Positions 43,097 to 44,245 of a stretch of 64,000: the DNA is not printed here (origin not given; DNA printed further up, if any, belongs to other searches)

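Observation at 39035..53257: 16 co-directional genes (two importers, Rieske oxygenase, cyclase-type hydrolase, C-N hydrolase, tandem cupins, CoxG, CMD, QOR) facing an XRE-cupin regulator: an undescribed catabolic supercluster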

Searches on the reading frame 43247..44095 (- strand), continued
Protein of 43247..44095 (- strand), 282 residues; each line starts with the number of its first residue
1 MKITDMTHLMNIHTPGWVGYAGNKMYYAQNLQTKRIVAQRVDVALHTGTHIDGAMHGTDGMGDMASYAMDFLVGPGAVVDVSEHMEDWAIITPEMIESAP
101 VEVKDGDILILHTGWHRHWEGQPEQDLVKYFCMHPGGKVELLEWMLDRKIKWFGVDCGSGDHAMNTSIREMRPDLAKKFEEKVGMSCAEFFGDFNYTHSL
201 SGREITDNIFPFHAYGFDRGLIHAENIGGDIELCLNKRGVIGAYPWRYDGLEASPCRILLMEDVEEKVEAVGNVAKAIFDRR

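Call 33: search_dna_similar(query=window:43247-44095:-, collection=plasmids, mode=protein, max_evalue=1e-8, max_rows=60, rows=spread)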
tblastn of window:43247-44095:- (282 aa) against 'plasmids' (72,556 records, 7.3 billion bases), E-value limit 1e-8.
Records with a match: 28; places in all: 32; records where one place covers at least 80% of the query: 22.
Best place of each record, by identity: <60% 28.
By first word of the organism name: Halorussus 4; Haloarcula 4; Natrinema 2; Legionella 2; Rhodococcus 1; Halostagnicola 1; Natronococcus 1; Mycobacterium 1; Rhizobium 1; Pacificitalea 1; and 10 more.
By predicted mobility (MOB-suite, as given by PLSDB): non-mobilizable 23; conjugative 5.
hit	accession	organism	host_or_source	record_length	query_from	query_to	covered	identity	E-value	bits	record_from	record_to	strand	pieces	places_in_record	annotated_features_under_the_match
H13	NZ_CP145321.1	Rhodococcus ruber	-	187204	1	266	94%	59.8%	1e-104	340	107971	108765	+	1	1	cyclase family protein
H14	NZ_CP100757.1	Natrinema gelatinilyticum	marine sediment,sediment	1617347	1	277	98%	36.8%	3e-53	193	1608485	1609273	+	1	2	record has no annotation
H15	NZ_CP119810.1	Halorussus caseinilyticus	cell culture,coastal saline-alkali land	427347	2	264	93%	36.4%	3e-48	178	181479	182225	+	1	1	cyclase family protein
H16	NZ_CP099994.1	Halorussus salilacus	cell culture,Substrate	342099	2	281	99%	33.3%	9e-46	171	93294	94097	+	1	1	cyclase family protein | CocE/NonD family hydrolase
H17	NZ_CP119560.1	Haloarcula halophila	cell culture,sediment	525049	2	264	93%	35.0%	1e-45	171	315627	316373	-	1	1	cyclase family protein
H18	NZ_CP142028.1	Haloarcula sp. GH36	cell culture,inland salt lake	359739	2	264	93%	35.0%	2e-45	170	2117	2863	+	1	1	cyclase family protein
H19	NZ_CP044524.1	Halorussus halophilus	pure culture,marine solar saltern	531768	2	264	93%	34.6%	3e-44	167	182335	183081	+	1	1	cyclase family protein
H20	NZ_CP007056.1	Halostagnicola larsenii XH-48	-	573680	2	259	91%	34.8%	4e-43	164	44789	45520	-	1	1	cyclase family protein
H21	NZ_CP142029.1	Haloarcula sp. GH36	cell culture,inland salt lake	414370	2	259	91%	34.7%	2e-42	162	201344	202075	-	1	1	cyclase family protein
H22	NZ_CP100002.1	Halorussus vallis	cell culture,saline soil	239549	2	263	93%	34.0%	1e-45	171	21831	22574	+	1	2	cyclase family protein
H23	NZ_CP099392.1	Natronococcus sp. CG52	cell culture,salt lake sediment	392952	2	259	91%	34.5%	3e-41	158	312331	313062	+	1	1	cyclase family protein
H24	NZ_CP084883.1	Natrinema zhouii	pure culture,Salt mine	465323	2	259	91%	34.4%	2e-43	164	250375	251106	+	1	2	cyclase family protein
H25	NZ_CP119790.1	Haloarcula ordinaria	cell culture,sediment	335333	1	264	94%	28.3%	4e-35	140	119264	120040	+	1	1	cyclase family protein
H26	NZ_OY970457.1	Mycobacterium riyadhense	-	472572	1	263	93%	26.8%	3e-27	117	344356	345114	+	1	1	cyclase family protein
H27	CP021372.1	Rhizobium sp. ACO-34A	Agave americana L.,cell ...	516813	1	266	94%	26.2%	1e-23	107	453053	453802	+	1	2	hypothetical protein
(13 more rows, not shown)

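Call 49: find_encoding_contigs(protein=P0123, flank=10000, max_places=2)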
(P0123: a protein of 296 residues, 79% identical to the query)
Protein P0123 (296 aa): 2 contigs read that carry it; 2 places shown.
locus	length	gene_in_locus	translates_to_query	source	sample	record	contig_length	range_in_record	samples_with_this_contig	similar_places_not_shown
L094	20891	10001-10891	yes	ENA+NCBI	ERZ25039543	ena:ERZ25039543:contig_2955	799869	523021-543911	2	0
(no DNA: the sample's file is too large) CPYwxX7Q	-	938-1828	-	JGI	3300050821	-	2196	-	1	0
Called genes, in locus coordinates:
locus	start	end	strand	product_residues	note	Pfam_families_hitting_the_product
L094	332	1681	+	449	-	PF00296:Bac_luciferase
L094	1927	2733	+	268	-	PF00941:FAD_binding_5, PF03450:CO_deh_flav_C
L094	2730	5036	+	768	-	PF01315:Ald_Xan_dh_C, PF02738:MoCoBD_1, PF20256:MoCoBD_2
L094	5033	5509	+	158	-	PF00111:Fer2, PF13085:Fer2_3 (weak), PF01799:Fer2_2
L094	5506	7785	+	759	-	PF01315:Ald_Xan_dh_C, PF02738:MoCoBD_1, PF20256:MoCoBD_2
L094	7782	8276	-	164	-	PF01381:HTH_3, PF13443:HTH_26 (weak), PF02311:AraC_binding, PF07883:Cupin_2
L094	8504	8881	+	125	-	-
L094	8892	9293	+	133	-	PF07883:Cupin_2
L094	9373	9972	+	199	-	PF06240:COXG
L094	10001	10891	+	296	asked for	PF04199:Cyclase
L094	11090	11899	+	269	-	PF00106:adh_short, PF08659:KR, PF13561:adh_short_C2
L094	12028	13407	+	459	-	PF00860:Xan_ur_permease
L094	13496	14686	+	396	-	PF00724:Oxidored_FMN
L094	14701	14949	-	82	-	-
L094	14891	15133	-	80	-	PF00903:Glyoxalase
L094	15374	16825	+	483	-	PF03972:MmgE_PrpD_N, PF19305:MmgE_PrpD_C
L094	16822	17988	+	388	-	PF00355:Rieske, PF00848:Ring_hydroxyl_A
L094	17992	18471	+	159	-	PF13577:SnoaL_4 (weak), PF00866:Ring_hydroxyl_B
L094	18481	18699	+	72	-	-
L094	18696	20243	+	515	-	PF01979:Amidohydro_1, PF07969:Amidohydro_3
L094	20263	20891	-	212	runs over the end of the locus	PF02798:GST_N, PF13417:GST_N_3, PF13409:GST_N_2, PF00043:GST_C (weak), PF13410:GST_C_2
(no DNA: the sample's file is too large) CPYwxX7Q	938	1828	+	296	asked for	PF04199:Cyclase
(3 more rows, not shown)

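Call 50: find_encoding_contigs(protein=P0173, flank=10000, max_places=1)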
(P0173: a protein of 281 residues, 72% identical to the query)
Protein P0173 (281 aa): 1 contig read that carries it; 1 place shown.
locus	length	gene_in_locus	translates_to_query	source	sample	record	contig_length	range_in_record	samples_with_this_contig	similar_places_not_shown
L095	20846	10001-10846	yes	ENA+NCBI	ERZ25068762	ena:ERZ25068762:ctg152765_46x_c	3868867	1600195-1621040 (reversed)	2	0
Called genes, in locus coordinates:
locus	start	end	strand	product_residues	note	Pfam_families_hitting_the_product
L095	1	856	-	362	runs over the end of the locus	PF02636:Methyltransf_28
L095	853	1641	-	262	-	PF01790:LGT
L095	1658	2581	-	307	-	PF01073:3Beta_HSD (weak), PF01370:Epimerase, PF04321:RmlD_sub_bind (faint)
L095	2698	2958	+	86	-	PF04380:BMFP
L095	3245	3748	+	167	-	PF10722:YbjN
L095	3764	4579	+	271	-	PF03807:F420_oxidored, PF14748:P5CR_dimer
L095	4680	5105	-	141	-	PF01243:PNPOx_N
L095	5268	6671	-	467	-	PF20695:UbiD_N, PF01977:UbiD, PF20696:UbiD_C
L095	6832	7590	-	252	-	PF00106:adh_short, PF08659:KR, PF13561:adh_short_C2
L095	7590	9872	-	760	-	PF01315:Ald_Xan_dh_C, PF02738:MoCoBD_1, PF20256:MoCoBD_2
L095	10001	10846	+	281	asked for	PF04199:Cyclase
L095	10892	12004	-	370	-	PF01717:Meth_synt_2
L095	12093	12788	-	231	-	PF00857:Isochorismatase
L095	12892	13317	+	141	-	PF03928:HbpS-like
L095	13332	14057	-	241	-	PF06707:DUF1194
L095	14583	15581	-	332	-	PF04909:Amidohydro_2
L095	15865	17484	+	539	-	PF04248:NTP_transf_9, PF00211:Guanylate_cyc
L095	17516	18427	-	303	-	PF01297:ZnuA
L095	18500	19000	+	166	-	PF01475:FUR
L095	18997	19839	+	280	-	PF00005:ABC_tran, PF02463:SMC_N (faint), PF13401:AAA_22 (faint), PF13304:AAA_21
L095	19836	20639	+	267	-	PF00950:ABC-3, PF01032:FecCD (weak)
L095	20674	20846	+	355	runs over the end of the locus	PF02900:LigB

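Call 51: find_encoding_contigs(protein=P0181, flank=10000, max_places=2)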
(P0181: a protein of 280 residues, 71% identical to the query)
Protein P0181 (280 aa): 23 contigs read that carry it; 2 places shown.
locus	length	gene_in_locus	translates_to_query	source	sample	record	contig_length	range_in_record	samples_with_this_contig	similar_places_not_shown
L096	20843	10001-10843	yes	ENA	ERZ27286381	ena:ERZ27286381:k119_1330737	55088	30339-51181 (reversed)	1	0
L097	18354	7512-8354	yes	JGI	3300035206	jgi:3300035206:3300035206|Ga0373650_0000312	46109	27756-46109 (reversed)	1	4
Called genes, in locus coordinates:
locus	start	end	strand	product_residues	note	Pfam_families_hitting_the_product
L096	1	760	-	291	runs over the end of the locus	PF00797:Acetyltransf_2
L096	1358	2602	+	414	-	PF01266:DAO, PF02558:ApbA (faint), PF07992:Pyr_redox_2 (faint), PF13450:NAD_binding_8 (weak)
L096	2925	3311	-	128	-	-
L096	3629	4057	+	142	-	-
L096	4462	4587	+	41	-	-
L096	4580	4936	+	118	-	PF01642:MM_CoA_mutase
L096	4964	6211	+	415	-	PF01642:MM_CoA_mutase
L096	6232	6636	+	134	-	PF02310:B12-binding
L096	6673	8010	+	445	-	PF00501:AMP-binding, PF14535:AMP-binding_C_2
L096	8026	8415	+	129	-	PF07681:DoxX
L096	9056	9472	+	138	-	-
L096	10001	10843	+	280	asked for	PF04199:Cyclase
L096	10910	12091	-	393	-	PF00108:Thiolase_N, PF02803:Thiolase_C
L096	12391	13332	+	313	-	PF02129:Peptidase_S15 (weak), PF05448:AXE1 (faint), PF06500:FrsA-like (weak), PF12146:Hydrolase_4 (faint)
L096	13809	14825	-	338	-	PF09084:NMT1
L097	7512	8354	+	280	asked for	PF04199:Cyclase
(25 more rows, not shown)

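Call 55: find_related_loci(query=A2, collection=metagenome_contigs, flank=10000)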
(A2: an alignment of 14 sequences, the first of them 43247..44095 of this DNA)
Query A2 (282 aa) in metagenome_contigs; peptide patterns used: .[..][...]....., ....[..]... (x = any residue, [..] = any of these).
600 stretches matched a pattern (row limit reached: there are more); 534 encode a relative of the query (tblastn E <= 1e-3); the best 80 are kept; 80 distinct loci.
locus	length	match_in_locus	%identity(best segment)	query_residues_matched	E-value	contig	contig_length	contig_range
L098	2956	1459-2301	81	1-281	6e-175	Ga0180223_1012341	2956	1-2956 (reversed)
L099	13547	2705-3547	79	1-281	2e-164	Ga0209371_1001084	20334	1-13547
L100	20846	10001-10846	80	1-282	2e-163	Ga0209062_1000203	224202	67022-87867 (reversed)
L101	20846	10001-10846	80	1-282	2e-163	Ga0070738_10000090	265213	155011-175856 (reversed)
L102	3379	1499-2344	79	1-282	3e-170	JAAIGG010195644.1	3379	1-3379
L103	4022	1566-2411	79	1-282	2e-167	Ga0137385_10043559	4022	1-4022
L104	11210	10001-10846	77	1-282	4e-161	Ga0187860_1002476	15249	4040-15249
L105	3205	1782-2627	79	1-282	3e-169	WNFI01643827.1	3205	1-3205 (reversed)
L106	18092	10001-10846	79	1-282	3e-161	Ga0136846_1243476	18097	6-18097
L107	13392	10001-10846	79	1-282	8e-161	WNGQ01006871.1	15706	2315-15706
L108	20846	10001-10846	79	1-282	1e-160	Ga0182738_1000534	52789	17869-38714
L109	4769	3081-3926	78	1-282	2e-163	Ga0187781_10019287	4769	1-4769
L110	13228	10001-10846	78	1-282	3e-160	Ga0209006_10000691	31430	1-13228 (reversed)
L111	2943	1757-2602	78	1-282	1e-168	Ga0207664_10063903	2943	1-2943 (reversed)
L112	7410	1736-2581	78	1-282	2e-160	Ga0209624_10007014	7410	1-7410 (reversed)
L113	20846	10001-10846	79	1-282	5e-160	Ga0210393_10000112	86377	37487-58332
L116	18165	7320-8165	79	1-282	4e-160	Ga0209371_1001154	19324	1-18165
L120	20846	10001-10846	79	1-282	1e-159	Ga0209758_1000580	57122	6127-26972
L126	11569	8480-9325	79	1-282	3e-159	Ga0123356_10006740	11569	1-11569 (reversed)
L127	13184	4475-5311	79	1-279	4e-159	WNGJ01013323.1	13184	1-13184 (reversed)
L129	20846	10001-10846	78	1-282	3e-159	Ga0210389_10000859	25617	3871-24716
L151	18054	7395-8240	77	1-282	1e-157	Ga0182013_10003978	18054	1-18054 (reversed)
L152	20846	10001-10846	76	1-282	1e-157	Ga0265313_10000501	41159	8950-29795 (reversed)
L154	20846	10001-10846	76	1-282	8e-158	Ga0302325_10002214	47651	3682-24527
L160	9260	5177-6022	75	1-282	2e-156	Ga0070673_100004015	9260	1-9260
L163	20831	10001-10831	76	1-277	1e-154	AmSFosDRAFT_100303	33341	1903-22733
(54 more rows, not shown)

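Call 59: search_protein_families(library=pfam, proteins=[L113:10941-11696:-, L113:11761-12846:+, L120:11026-11823:+, L120:12555-14639:+, L110:11006-12148:+, L163:10797-11726:+, L100:11780-12715:-, L100:13160-14620:-, L113:14355-15497:+], max_evalue=0.00001)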
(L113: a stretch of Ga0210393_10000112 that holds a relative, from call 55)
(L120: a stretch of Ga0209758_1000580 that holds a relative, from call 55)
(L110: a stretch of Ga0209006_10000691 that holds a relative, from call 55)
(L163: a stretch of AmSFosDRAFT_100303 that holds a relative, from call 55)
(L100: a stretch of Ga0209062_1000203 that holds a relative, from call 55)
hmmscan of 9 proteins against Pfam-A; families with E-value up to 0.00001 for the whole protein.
L113:10941-11696:- (251 aa): 1 family
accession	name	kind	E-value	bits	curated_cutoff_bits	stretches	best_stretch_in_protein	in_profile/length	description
PF00857.26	Isochorismatase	-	2.2e-30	106.5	27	1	48-238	1-174/175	Isochorismatase domain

L113:11761-12846:+ (361 aa): 1 family
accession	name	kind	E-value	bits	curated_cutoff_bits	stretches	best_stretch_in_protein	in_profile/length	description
PF02608.20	Bmp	-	1.1e-47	162.9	24.1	1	44-316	13-290/301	ABC transporter substrate-binding protein PnrA-like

L120:11026-11823:+ (265 aa): 0 families

L120:12555-14639:+ (694 aa): 3 families
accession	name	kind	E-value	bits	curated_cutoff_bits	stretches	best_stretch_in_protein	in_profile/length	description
PF00005.33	ABC_tran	-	5.4e-33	114.9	25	1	456-610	1-137/137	ABC transporter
PF00664.28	ABC_membrane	-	6e-20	72.5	28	1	110-371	4-262/274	ABC transporter transmembrane region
PF02463.25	SMC_N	-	1e-06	28.8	40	1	471-651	29-210/220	RecF/RecN/SMC N terminal domain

L110:11006-12148:+ (380 aa): 1 family
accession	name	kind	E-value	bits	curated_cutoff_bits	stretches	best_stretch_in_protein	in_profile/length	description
PF02608.20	Bmp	-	2.6e-44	151.9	24.1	1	53-337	3-292/301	ABC transporter substrate-binding protein PnrA-like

L163:10797-11726:+ (309 aa): 1 family
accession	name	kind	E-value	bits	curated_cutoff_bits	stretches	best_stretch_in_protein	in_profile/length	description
PF00857.26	Isochorismatase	-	2.4e-29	103.1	27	1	103-293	1-174/175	Isochorismatase domain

L100:11780-12715:- (311 aa): 3 families
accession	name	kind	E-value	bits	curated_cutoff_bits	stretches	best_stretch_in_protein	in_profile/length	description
PF00004.35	AAA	-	5.1e-17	63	21.2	1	83-214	2-130/131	ATPase family associated with various cellular activities (AAA)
PF17866.7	AAA_lid_6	-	5.4e-14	52.4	24.3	1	238-299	1-60/60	AAA lid domain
PF13401.12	AAA_22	-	9.5e-06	26.4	27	0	82-106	8-32/130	AAA domain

L100:13160-14620:- (486 aa): 2 families
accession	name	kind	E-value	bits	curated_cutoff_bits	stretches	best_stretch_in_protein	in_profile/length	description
PF00016.26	RuBisCO_large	-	1.1e-132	442.3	30.1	1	156-463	1-299/299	Ribulose bisphosphate carboxylase large chain, catalytic domain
PF02788.21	RuBisCO_large_N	-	1.7e-45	154.6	20.7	1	26-146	2-120/120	Ribulose bisphosphate carboxylase large chain, N-terminal domain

L113:14355-15497:+ (380 aa): 1 family
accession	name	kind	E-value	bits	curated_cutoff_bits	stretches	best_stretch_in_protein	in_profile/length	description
PF02653.21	BPD_transp_2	-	3e-28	99.1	26.8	1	94-365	4-268/269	Branched-chain amino acid transport system / permease component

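Call 82: predict_structure(alignment_id=A2)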
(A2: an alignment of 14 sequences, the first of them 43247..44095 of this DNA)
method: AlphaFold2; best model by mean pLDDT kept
length: 282 residues; sequences in the alignment: 14
mean_pLDDT: 65.1   pTM: 0.72
mean pLDDT of the five models: 65.1, 55.5, 52.1, 48.6, 48.1
residues with pLDDT >= 90: 31; 70-90: 106; 50-70: 71; < 50: 74
segments of 3 or more residues with pLDDT < 50: 9-64, 246-255, 267-273
pLDDT, mean of each block of 10 residues (from residue 1): 62 30 35 32 31 39 56 84 84 91 91 75 59 67 91 70 63 82 86 78 74 72 69 85 55 55 58 55 45
secondary structure, 60 per line:
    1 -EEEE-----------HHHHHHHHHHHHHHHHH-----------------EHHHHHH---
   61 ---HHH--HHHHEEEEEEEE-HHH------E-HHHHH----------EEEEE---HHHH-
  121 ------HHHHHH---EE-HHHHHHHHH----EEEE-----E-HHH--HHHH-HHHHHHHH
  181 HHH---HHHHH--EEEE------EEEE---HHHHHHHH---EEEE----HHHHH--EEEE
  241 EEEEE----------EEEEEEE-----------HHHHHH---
elements in order: E2-5 H17-33 H52-57 H69-72 E73-80 H93-97 E108-112 H116-119 H127-132 H139-147 E152-155 H168-171 H173-183 H187-191 E194-197 E204-207 H211-218 E222-225 H230-234 E237-245 E256-262 H274-279

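Call 85: fold_search(model_id=the predicted structure, library=pdb)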
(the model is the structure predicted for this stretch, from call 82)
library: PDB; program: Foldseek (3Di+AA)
matches with E <= 10: 203; with E <= 0.001: 27
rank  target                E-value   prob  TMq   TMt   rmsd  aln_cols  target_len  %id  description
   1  3krv_B                1.4e-07  1.00  0.45  0.60   8.7       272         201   19  The Structure Of Potential Metal-Dependent Hydrolase With Cyclase Activity (released 2010-01-05)
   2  4m8d_B                2.8e-07  1.00  0.45  0.48   5.1       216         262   17  Crystal structure of an isatin hydrolase bound to product analogue thioisatinate (released 2014-06-18)
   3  4m8d_A                4.4e-07  1.00  0.45  0.48   5.4       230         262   18  Crystal structure of an isatin hydrolase bound to product analogue thioisatinate (released 2014-06-18)
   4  4j0n_A                6.7e-07  1.00  0.46  0.49   5.5       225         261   17  Crystal structure of a manganese dependent isatin hydrolase (released 2013-02-20)
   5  8f9x_D                7.2e-07  1.00  0.49  0.60  10.6       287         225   17  Cyclase-Phosphotriesterase from Ruegeria pomeroyi DSS-3 (released 2023-12-06)
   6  8hmo_A                9.2e-07  1.00  0.48  0.64   9.2       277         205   18  Crystal Structure of metal-dependent hydrolase complexed with manganese from Bacillus smithii (released 2023-12-06)
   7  8hmo_F                1.3e-06  1.00  0.49  0.65  10.1       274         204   19  Crystal Structure of metal-dependent hydrolase complexed with manganese from Bacillus smithii (released 2023-12-06)
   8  5nna_D                1.4e-06  1.00  0.51  0.55   8.7       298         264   17  Isatin hydrolase A (IHA) from Labrenzia aggregata bound to benzyl benzoate (released 2018-05-16)
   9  4m8d_D                1.5e-06  1.00  0.43  0.46   5.3       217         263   16  Crystal structure of an isatin hydrolase bound to product analogue thioisatinate (released 2014-06-18)
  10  5nna_B                1.9e-06  1.00  0.50  0.54   8.6       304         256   16  Isatin hydrolase A (IHA) from Labrenzia aggregata bound to benzyl benzoate (released 2018-05-16)
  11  5nna_C                2.5e-06  1.00  0.49  0.54   8.9       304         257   16  Isatin hydrolase A (IHA) from Labrenzia aggregata bound to benzyl benzoate (released 2018-05-16)
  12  5nna_A                5.2e-06  1.00  0.52  0.57   8.7       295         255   17  Isatin hydrolase A (IHA) from Labrenzia aggregata bound to benzyl benzoate (released 2018-05-16)
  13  3krv_A                5.5e-06  1.00  0.35  0.47   6.8       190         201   17  The Structure Of Potential Metal-Dependent Hydrolase With Cyclase Activity (released 2010-01-05)
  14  2b0a                  5.5e-06  1.00  0.31  0.45   7.2       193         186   12  Crystal structure of protein MJ0783 from Methanococcus jannaschii (released 2005-09-20)
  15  8hmo_E                8.5e-06  1.00  0.49  0.65  10.6       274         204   19  Crystal Structure of metal-dependent hydrolase complexed with manganese from Bacillus smithii (released 2023-12-06)
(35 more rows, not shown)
